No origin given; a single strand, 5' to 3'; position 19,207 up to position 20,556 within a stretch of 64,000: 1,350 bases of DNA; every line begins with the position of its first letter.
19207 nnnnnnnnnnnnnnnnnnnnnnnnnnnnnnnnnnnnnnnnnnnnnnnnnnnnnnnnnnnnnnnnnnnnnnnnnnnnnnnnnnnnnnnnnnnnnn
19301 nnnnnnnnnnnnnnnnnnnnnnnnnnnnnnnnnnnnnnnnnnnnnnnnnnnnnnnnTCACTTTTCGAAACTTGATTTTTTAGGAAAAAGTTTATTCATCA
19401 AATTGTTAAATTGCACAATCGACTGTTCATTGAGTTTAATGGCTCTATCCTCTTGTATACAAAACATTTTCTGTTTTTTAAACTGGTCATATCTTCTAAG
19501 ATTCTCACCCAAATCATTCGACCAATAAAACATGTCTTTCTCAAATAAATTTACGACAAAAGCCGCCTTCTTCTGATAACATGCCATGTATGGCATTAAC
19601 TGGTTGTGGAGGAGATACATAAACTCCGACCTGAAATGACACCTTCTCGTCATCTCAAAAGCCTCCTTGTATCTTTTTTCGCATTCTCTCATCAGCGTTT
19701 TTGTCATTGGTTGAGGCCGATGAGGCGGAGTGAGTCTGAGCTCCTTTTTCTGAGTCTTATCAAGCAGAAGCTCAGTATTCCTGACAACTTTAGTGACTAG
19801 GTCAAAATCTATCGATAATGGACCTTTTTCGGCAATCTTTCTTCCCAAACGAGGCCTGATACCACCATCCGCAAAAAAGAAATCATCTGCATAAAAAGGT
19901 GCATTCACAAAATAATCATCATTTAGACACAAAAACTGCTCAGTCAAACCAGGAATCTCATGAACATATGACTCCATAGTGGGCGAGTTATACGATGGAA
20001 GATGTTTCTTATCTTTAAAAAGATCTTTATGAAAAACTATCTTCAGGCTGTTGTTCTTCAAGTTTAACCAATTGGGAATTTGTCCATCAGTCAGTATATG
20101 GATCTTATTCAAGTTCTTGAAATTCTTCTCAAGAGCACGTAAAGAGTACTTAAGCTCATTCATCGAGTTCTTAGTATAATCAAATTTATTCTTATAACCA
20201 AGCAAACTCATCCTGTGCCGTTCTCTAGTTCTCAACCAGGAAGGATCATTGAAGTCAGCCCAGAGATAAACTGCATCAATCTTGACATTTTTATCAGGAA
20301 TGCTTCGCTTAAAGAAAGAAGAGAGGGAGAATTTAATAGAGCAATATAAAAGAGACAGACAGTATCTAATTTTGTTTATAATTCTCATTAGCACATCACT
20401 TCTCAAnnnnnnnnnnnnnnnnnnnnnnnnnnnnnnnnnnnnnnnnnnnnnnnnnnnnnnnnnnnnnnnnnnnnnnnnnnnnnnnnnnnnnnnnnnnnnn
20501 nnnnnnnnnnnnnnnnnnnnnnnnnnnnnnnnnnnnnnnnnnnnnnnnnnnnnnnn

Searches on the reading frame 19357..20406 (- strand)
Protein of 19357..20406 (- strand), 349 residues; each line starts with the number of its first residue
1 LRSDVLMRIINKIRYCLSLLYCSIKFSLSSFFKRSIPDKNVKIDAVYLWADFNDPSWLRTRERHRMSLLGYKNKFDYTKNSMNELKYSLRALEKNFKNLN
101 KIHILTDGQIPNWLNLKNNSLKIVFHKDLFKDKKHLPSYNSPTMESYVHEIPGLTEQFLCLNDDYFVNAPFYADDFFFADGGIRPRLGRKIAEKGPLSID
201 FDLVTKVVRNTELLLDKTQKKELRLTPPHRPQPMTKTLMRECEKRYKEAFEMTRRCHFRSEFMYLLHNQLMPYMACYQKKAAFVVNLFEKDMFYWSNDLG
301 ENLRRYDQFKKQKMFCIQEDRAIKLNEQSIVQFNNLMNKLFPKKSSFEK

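Call 38: search_protein_families(library=pfam, proteins=[window:19357-20406:-], max_evalue=0.001)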
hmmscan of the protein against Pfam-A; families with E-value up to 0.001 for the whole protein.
window:19357-20406:- (349 aa): 2 families
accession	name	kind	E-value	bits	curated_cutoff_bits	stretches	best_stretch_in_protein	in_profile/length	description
PF11380.13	Stealth_CR2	-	1.7e-34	118.7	39.4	1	81-182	4-105/108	Stealth protein CR2, conserved region 2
PF17103.10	Stealth_CR4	-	0.00097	19.5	27.4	0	312-349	8-45/55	Stealth protein CR4, conserved region 4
